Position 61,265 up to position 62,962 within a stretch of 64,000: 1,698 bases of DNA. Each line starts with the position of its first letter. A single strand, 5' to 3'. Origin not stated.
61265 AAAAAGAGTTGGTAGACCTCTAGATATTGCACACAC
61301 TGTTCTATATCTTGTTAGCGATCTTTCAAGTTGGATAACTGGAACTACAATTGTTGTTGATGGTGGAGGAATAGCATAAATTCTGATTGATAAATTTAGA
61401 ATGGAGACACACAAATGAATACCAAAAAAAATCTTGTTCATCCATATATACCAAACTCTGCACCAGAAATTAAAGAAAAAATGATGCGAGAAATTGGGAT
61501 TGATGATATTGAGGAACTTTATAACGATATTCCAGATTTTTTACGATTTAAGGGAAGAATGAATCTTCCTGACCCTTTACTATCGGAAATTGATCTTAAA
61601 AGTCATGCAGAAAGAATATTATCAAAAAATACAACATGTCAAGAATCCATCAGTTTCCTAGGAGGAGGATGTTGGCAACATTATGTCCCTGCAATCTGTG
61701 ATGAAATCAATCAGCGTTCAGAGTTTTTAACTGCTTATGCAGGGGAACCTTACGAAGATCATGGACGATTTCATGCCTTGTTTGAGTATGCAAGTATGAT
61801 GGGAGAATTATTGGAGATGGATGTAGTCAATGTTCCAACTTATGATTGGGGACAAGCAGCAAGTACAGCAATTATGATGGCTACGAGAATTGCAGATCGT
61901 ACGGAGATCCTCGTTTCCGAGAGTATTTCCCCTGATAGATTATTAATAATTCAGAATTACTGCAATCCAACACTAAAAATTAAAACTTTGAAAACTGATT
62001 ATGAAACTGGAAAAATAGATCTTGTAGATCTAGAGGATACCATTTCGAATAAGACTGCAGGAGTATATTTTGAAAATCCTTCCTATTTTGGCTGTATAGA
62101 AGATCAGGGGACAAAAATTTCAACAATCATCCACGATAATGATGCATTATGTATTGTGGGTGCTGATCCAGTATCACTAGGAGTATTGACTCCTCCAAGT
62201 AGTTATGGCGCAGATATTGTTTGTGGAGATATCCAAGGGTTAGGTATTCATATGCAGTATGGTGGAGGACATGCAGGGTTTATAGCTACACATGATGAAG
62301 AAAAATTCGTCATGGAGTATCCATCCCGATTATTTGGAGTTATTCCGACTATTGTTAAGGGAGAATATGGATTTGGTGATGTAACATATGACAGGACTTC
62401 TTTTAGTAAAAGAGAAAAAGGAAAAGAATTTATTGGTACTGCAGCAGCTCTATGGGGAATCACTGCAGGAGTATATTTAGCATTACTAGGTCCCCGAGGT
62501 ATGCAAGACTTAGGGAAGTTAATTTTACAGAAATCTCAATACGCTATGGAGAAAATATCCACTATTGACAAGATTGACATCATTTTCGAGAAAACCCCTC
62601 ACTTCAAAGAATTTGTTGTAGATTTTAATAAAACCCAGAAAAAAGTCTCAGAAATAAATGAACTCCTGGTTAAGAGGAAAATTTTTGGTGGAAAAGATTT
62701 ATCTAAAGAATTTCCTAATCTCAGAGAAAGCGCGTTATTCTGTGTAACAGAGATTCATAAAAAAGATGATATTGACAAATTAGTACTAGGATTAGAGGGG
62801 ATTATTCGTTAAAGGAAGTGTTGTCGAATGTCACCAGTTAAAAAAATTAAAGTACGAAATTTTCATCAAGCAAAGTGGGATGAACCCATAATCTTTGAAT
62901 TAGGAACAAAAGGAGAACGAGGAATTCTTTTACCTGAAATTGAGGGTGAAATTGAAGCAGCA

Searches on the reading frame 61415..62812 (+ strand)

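Call 24: search_protein_families(library=pfam, proteins=[window:61415-62812:+], max_evalue=0.001)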
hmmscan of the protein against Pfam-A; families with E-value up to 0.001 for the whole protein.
window:61415-62812:+ (465 aa): 2 families
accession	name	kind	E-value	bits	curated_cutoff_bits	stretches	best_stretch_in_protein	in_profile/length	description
PF02347.22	GDC-P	-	2.2e-63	215.1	26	1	11-457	3-426/429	Glycine cleavage system P-protein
PF00266.25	Aminotran_5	-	8.4e-05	22.1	21.5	0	153-248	78-174/371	Aminotransferase class-V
